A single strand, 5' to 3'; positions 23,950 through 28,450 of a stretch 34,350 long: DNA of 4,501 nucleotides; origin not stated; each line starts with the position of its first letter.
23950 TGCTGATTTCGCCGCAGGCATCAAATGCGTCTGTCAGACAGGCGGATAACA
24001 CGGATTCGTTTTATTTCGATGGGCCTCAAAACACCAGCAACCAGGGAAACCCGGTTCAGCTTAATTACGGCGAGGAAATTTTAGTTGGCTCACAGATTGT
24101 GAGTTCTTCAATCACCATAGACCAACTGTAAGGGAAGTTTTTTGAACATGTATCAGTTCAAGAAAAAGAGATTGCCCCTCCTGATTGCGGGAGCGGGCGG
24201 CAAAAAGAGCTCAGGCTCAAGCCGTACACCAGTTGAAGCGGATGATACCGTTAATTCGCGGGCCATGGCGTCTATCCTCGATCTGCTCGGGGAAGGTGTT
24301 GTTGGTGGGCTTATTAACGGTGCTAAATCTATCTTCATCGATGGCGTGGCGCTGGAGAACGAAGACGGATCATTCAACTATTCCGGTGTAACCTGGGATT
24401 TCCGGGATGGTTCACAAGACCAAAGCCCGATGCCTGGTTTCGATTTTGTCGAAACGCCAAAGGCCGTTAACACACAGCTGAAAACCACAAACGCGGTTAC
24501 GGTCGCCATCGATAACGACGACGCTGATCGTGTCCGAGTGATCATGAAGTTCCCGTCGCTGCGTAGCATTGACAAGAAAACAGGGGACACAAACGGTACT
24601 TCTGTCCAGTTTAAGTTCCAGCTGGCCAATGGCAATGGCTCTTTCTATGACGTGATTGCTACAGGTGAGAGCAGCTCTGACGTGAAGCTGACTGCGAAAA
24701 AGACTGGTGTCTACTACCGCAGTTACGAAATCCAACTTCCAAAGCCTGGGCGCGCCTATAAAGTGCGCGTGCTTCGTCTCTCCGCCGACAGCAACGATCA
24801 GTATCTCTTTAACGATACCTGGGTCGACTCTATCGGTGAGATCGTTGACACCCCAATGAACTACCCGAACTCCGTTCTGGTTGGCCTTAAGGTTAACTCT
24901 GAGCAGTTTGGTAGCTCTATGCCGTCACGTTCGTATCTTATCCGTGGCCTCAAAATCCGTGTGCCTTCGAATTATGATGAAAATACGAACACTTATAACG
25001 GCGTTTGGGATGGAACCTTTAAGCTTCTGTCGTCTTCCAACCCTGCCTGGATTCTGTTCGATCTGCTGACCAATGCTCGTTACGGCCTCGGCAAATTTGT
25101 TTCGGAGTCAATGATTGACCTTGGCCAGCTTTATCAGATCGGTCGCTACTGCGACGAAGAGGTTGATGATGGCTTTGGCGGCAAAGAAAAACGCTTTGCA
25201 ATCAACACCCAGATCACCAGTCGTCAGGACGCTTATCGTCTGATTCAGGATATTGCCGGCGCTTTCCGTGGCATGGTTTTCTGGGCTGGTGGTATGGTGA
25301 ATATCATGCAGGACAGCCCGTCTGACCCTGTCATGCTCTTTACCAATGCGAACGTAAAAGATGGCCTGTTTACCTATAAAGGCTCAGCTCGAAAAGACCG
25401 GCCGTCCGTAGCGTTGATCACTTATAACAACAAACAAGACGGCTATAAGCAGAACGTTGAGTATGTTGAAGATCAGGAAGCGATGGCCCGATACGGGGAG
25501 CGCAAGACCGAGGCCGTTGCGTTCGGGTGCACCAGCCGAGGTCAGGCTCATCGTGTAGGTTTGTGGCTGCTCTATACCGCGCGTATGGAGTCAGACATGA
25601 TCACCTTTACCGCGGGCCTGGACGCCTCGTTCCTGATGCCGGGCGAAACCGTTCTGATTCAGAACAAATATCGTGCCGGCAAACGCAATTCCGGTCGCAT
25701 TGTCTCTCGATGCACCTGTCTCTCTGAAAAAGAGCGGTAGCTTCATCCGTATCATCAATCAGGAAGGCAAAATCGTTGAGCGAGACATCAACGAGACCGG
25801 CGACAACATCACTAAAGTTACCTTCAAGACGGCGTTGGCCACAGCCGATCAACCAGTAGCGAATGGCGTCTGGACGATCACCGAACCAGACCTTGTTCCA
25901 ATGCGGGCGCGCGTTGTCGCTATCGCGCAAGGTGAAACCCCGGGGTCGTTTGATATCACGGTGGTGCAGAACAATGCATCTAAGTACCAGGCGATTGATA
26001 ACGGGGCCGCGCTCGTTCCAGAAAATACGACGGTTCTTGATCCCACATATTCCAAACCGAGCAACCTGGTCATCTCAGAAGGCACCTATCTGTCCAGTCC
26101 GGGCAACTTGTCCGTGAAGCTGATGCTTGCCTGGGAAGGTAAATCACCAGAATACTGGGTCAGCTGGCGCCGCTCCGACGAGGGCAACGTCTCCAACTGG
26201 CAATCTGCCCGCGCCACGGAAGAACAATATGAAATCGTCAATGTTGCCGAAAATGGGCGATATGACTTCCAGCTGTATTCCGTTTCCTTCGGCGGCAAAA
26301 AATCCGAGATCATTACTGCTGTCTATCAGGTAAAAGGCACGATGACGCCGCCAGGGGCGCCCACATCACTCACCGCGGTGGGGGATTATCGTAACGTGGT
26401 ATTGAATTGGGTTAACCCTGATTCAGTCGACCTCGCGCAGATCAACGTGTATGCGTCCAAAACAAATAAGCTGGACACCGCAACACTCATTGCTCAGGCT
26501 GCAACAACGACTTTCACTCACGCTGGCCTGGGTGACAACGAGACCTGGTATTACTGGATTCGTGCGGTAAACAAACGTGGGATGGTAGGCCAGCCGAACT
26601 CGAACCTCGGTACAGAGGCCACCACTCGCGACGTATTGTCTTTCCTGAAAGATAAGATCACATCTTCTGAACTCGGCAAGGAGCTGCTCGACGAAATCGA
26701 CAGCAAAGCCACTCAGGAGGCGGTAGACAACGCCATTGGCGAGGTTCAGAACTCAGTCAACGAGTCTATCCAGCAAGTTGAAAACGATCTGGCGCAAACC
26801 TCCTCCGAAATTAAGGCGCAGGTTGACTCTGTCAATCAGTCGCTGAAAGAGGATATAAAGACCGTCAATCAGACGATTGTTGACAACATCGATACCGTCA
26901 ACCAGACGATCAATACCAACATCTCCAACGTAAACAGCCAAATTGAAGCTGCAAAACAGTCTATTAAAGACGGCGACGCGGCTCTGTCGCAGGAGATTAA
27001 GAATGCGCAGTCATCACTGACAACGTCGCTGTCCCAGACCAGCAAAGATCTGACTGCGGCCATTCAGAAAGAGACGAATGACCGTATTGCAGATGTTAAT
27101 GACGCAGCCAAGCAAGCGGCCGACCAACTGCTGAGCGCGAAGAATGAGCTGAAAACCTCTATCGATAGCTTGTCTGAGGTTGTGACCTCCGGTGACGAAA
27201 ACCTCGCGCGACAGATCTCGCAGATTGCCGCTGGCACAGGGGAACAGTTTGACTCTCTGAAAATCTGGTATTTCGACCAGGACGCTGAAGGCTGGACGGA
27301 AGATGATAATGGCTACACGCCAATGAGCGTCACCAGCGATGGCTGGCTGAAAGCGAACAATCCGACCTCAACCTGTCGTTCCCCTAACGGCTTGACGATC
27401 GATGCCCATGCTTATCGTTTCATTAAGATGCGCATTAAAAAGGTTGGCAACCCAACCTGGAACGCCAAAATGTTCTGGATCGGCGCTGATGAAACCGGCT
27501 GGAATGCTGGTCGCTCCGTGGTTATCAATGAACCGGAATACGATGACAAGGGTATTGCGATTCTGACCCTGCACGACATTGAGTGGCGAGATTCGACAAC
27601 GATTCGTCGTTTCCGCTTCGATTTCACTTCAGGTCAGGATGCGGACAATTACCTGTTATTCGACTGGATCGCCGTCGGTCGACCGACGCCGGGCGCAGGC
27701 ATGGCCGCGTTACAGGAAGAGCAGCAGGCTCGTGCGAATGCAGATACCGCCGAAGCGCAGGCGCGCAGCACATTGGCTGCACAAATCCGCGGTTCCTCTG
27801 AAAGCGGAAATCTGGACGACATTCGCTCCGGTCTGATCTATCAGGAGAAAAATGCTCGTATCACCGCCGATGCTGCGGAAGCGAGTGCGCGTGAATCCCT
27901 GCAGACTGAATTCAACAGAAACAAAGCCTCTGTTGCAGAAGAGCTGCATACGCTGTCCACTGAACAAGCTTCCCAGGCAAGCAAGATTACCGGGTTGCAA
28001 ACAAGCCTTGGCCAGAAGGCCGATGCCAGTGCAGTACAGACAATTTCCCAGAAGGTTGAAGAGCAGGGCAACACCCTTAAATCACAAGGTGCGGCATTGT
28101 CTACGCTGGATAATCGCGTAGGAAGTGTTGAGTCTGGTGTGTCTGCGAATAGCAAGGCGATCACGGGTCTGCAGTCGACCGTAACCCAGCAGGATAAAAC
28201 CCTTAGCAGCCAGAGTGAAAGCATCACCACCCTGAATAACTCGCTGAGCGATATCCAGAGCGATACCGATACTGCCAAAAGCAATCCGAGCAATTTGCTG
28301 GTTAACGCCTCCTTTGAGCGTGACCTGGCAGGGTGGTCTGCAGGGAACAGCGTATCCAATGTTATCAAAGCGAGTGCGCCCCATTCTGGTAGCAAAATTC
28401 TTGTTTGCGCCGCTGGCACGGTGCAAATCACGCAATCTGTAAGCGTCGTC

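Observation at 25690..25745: J-like gene is interrupted by a frameshift at a TCTCTC run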

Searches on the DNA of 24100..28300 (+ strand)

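Call 8: search_dna_similar(query=window:24100-28300:+, collection=phages, mode=near, max_rows=25)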
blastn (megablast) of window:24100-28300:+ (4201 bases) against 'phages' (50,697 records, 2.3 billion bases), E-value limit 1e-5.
Records with a match: 12; places in all: 12; records where one place covers at least 80% of the query: 6.
Best place of each record, by identity: 95-99% 7; 80-90% 1; 60-80% 4.
By first word of the organism name: Klebsiella 8; Escherichia 4.
By host as written in the record: Klebsiella pneumoniae 2; Klebsiella pneumoniae ST13-OXA48 1; Klebsiella pneumoniae subsp. pneumoniae LC-1825/18 1; horse 1; Klebsiella pneumoniae 4727 1; Klebsiella pneumoniae strain 4011 1; Klebsiella pneumoniae strain 9362 1; Escherichia coli strain SCU-107 1; and 3 more.
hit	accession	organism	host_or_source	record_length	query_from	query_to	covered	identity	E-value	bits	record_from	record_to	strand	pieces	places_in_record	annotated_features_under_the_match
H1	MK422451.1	Klebsiella phage ST13-OXA48phi12.3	Klebsiella pneumoniae ST13-OXA48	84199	1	4201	100%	98.3%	0e+0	7374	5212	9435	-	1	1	hypothetical protein | tail assembly protein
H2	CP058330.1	Klebsiella phage vB_Kpn_1825-KPC53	Klebsiella pneumoniae subsp. pneumoniae ...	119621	1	4201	100%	98.2%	0e+0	7363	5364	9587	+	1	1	record has no annotation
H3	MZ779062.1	Klebsiella phage pJN2-26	horse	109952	1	4201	100%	98.1%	0e+0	7324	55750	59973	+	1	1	putative tail fiber protein | tail tip assembly protein I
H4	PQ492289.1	Klebsiella phage vB_KpnS_p4727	Klebsiella pneumoniae 4727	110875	1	4201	100%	97.8%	0e+0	7275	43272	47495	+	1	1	record has no annotation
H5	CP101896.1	Klebsiella phage GArcari-2022b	Klebsiella pneumoniae strain 4011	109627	1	4201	100%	97.7%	0e+0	7241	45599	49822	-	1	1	record has no annotation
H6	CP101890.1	Klebsiella phage GArcari-2022a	Klebsiella pneumoniae strain 9362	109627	1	4201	100%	97.7%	0e+0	7241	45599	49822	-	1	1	record has no annotation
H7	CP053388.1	Escherichia phage CMS-2020a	Escherichia coli strain SCU-107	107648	1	2629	63%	74.4%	0e+0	1094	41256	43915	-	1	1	record has no annotation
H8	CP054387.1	Escherichia phage CMS-2020a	Escherichia coli strain SCU-175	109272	1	2535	60%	73.5%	0e+0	918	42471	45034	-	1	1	record has no annotation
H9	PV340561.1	Escherichia phage PhiR41_1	Escherichia coli str. K-12 substr. ...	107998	1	2523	60%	73.7%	0e+0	929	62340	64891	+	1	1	tail tip host specificity protein J | tail tip assembly protein I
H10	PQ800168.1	Klebsiella phage Kpn_R1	Klebsiella pneumoniae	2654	2367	4201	44%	97.9%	0e+0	3173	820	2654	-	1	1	record has no annotation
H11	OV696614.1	Escherichia phage Cyrano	-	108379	1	1604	38%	76.4%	0e+0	857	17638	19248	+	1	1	tail host specificity protein J | Tail tip protein I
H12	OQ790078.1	Klebsiella phage Kpn74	Klebsiella pneumoniae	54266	3332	3835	12%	81.7%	6e-111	409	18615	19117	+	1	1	tail tip host specificity protein J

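Call 9: get_annotated_region(hit=H3, flank=3000)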
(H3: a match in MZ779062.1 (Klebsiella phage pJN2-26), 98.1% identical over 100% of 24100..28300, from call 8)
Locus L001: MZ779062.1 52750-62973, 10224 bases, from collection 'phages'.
description: Klebsiella phage pJN2-26, complete genome.
organism: Klebsiella phage pJN2-26 (NCBI taxid 2873443)
taxonomy: Viruses; Duplodnaviria; Heunggongvirae; Uroviricota; Caudoviricetes
host: horse; source: horse tracheal aspirate; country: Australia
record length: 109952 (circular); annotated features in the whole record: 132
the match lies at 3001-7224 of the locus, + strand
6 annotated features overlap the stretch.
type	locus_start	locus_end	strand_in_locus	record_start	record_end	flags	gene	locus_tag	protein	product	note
CDS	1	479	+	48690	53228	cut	-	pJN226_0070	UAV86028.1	tail tape measure protein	-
CDS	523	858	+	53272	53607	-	-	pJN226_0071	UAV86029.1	putative tail protein M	-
CDS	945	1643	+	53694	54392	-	-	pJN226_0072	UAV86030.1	tail tip assembly protein L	-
CDS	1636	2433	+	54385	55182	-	-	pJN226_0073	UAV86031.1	tail tip assembly protein K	-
CDS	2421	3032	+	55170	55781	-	-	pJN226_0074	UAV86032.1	tail tip assembly protein I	-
CDS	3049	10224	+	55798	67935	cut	-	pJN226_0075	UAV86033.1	putative tail fiber protein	-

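Call 10: get_annotated_region(hit=H1, flank=3000)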
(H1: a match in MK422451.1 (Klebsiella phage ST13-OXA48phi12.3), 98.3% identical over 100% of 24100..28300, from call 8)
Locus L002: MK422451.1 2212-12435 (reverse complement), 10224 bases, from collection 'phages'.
description: Klebsiella phage ST13-OXA48phi12.3, complete genome.
organism: Klebsiella phage ST13-OXA48phi12.3 (NCBI taxid 2510466)
taxonomy: Viruses; Duplodnaviria; Heunggongvirae; Uroviricota; Caudoviricetes
host: Klebsiella pneumoniae ST13-OXA48; source: -; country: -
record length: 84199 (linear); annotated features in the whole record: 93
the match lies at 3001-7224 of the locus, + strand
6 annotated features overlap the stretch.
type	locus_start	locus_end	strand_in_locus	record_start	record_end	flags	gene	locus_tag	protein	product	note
CDS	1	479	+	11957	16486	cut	-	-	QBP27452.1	tail tape measure protein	-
CDS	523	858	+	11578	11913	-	-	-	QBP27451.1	tail protein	-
CDS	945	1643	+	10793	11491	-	-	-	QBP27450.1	minor tail protein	-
CDS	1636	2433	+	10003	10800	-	-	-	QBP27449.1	tail protein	-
CDS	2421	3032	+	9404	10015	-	-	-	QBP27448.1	tail assembly protein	-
CDS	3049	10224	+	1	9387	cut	-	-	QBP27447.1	hypothetical protein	Hypothetical protein, DUF1983 domain-containing protein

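Call 14: search_dna_similar(query=window:25400-26000:+, collection=plasmids, mode=near, max_rows=60)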
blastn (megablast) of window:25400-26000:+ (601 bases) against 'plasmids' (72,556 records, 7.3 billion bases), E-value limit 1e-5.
Records with a match: 523; places in all: 528; records where one place covers at least 80% of the query: 326.
Best place of each record, by identity: 95-99% 184; 90-95% 135; 80-90% 40; 60-80% 164.
By first word of the organism name: Klebsiella 310; Escherichia 194; Cronobacter 7; Shigella 7; Enterobacter 2; Raoultella 1; Buttiauxella 1; uncultured 1.
By predicted mobility (MOB-suite, as given by PLSDB): non-mobilizable 512; conjugative 7; mobilizable 4.
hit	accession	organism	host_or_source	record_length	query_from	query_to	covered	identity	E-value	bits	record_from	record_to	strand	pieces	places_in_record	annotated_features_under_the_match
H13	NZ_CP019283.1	Escherichia coli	pig,whole organism,stool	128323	1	601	100%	96.2%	0e+0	998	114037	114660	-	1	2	phage tail protein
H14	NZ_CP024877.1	Klebsiella pneumoniae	Homo sapiens,sputum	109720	1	601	100%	96.0%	0e+0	992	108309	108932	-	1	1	none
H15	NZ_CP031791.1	Klebsiella pneumoniae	Homo sapiens,rectal swab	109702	1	601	100%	96.0%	0e+0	992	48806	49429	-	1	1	phage tail protein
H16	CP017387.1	Klebsiella pneumoniae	Homo sapiens,urine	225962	1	601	100%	96.0%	0e+0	992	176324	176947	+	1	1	none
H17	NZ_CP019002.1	Escherichia coli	Homo sapiens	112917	1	601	100%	96.0%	0e+0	992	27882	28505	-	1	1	phage tail protein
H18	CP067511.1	Klebsiella pneumoniae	Homo sapiens,other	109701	1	601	100%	96.0%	0e+0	992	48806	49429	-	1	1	DUF1983 domain-containing protein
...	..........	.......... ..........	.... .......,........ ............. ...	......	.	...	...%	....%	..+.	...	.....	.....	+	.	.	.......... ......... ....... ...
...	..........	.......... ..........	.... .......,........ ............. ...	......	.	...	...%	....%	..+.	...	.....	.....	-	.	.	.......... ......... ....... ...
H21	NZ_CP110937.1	Klebsiella pneumoniae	Homo sapiens,bronchoaspirate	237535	1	601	100%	96.0%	0e+0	992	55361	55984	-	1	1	phage tail protein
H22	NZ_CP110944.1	Klebsiella pneumoniae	Homo sapiens,bronchoaspirate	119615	1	601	100%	96.0%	0e+0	992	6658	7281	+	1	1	phage tail protein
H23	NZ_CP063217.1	Klebsiella pneumoniae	Homo sapiens,whole organism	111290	1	601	100%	96.0%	0e+0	992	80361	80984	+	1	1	phage tail protein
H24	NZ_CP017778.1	Klebsiella pneumoniae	Homo sapiens,urine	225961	1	601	100%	96.0%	0e+0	992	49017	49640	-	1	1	phage tail protein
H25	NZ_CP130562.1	Klebsiella pneumoniae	swine,Cell culture,pig farm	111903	1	601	100%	96.0%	0e+0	992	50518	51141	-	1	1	phage tail protein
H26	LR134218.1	Klebsiella pneumoniae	not available: to be reported later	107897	1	601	100%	95.8%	0e+0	987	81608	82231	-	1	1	Phage tail fiber protein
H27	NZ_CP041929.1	Klebsiella pneumoniae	Homo sapiens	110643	1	601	100%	95.8%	0e+0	987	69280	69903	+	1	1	phage tail protein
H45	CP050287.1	Klebsiella pneumoniae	Homo sapiens,blood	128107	1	601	100%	95.7%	0e+0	981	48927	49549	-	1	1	none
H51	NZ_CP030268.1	Klebsiella pneumoniae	Homo sapiens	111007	1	601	100%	95.5%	0e+0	976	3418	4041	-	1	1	none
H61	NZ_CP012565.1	Klebsiella pneumoniae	Homo sapiens,abdominal drainage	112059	1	601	100%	95.5%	0e+0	976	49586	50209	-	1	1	none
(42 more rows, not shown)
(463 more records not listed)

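Call 18: search_dna_similar(query=window:25400-26000:+, collection=ecoli_genomes, mode=near, max_rows=15)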
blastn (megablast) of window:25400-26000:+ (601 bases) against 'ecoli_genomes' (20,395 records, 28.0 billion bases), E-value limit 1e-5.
Records with a match: 232; places in all: 233; records where one place covers at least 80% of the query: 15.
Genomes with a match: 232 of 5426; with a place that covers at least 80% of the query: 15. Places per genome that has any: lowest 1, median 1, highest 2. On chromosomes: 0 places; on plasmids: 233.
Best place of each record, by identity: 95-99% 15; 80-90% 32; 60-80% 185.
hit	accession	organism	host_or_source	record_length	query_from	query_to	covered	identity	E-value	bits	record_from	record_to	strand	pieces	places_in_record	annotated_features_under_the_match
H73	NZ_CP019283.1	Escherichia coli strain 13P484A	pig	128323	1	601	100%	96.2%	0e+0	998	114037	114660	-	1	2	phage tail tip fiber protein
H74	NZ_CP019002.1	Escherichia coli strain Ecol_AZ155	Homo sapiens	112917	1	601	100%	96.0%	0e+0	992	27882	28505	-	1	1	phage tail tip fiber protein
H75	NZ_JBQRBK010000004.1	Escherichia coli strain MMC-J-0050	Homo sapiens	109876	1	601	100%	96.0%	0e+0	992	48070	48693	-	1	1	phage tail tip fiber protein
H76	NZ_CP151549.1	Escherichia coli strain SEV1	pig carcass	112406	1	601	100%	96.0%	0e+0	992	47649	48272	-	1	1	phage tail tip fiber protein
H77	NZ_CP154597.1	Escherichia coli strain SEV4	pig carcass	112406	1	601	100%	96.0%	0e+0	992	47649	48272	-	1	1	phage tail tip fiber protein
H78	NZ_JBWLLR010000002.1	Escherichia coli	Homo sapiens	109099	1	601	100%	96.0%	0e+0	992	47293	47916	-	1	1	phage tail tip fiber protein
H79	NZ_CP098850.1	Escherichia coli strain CUVET21-424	Canis lupus familiaris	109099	1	601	100%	96.0%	0e+0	992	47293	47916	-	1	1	phage tail tip fiber protein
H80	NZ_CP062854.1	Escherichia coli O9:H10 strain Res13-Lact-PEB20-37-A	Sus scrofa domesticus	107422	1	601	100%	95.8%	0e+0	987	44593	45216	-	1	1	phage tail tip fiber protein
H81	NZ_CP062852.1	Escherichia coli O9:H10 strain Res13-Lact-PEB21-38-A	Sus scrofa domesticus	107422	1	601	100%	95.8%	0e+0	987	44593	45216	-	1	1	phage tail tip fiber protein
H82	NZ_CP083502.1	Escherichia coli strain elppa6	Homo sapiens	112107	1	601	100%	95.8%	0e+0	987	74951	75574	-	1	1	phage tail tip fiber protein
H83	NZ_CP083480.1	Escherichia coli strain elppa10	Homo sapiens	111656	1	601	100%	95.8%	0e+0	987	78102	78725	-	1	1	phage tail protein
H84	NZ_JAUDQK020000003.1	Escherichia coli strain MARGA_4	Homo sapiens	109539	1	601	100%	95.8%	0e+0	987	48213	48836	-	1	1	phage tail tip fiber protein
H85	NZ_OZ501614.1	Escherichia coli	Homo sapiens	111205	1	601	100%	95.8%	0e+0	987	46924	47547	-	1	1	phage tail tip fiber protein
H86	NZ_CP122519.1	Escherichia coli strain MY1-8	Waterfowl manure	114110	1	601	100%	95.7%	0e+0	981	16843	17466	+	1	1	phage tail tip fiber protein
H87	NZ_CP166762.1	Escherichia coli strain CRE389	Homo sapiens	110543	1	601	100%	95.2%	0e+0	965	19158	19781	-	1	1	phage tail protein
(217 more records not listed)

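Call 28: get_annotated_region(hit=H14, flank=11500)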
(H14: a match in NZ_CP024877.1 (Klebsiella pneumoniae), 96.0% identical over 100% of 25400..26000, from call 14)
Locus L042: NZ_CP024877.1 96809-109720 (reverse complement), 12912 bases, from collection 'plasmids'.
description: Klebsiella pneumoniae strain NH25 plasmid pNH25.3, complete sequence
organism: Klebsiella pneumoniae (NCBI taxid 573)
taxonomy: Bacteria; Pseudomonadota; Gammaproteobacteria; Enterobacterales; Enterobacteriaceae; Klebsiella; Klebsiella pneumoniae
host: -; source: Homo sapiens,sputum; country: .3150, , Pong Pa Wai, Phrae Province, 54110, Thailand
typing (MOB-suite, as given by PLSDB): non-mobilizable; replicon IncFIB
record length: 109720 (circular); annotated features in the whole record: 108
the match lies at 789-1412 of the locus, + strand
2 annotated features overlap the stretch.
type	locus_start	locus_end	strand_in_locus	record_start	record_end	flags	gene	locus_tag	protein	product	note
CDS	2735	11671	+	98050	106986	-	-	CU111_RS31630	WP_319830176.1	DUF1983 domain-containing protein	-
CDS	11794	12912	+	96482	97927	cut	-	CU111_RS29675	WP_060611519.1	tail fiber domain-containing protein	GO:0046718 - viral entry into host cell [Evidence IEA]; GO:0019062 - virion attachment to host cell [Evidence IEA]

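Call 29: get_annotated_region(hit=H51, flank=11500)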
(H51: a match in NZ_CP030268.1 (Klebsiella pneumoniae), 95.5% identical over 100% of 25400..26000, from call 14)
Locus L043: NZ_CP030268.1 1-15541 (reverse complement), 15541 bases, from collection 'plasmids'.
description: Klebsiella pneumoniae subsp. pneumoniae strain SC-7 plasmid pSC7-IncFIB-110K, complete sequence
organism: Klebsiella pneumoniae (NCBI taxid 72407)
taxonomy: Bacteria; Pseudomonadota; Gammaproteobacteria; Enterobacterales; Enterobacteriaceae; Klebsiella; Klebsiella pneumoniae
host: -; source: Homo sapiens; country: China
typing (MOB-suite, as given by PLSDB): non-mobilizable; replicon IncFIB
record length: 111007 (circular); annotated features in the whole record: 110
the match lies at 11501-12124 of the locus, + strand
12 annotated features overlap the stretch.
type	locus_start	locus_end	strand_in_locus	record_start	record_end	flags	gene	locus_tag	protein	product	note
CDS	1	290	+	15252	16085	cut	-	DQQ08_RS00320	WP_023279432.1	hypothetical protein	-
CDS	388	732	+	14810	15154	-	-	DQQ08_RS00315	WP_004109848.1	hypothetical protein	-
CDS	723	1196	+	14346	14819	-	-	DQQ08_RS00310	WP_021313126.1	hypothetical protein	-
CDS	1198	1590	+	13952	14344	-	-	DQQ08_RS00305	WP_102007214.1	minor capsid protein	-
CDS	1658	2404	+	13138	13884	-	-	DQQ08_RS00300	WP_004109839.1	Ig domain-containing protein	-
CDS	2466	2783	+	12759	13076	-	-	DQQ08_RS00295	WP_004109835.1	hypothetical protein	-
CDS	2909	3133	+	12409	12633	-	-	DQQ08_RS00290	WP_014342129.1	hypothetical protein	-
CDS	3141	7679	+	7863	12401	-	-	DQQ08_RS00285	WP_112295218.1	tape measure protein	-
CDS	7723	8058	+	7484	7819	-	-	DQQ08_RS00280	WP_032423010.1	phage tail protein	-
CDS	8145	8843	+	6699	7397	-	-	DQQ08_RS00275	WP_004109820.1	phage minor tail protein L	GO:0016032 - viral process [Evidence IEA]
CDS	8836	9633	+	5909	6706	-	-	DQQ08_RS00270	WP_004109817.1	C40 family peptidase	-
CDS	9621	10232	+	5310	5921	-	-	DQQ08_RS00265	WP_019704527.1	tail assembly protein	-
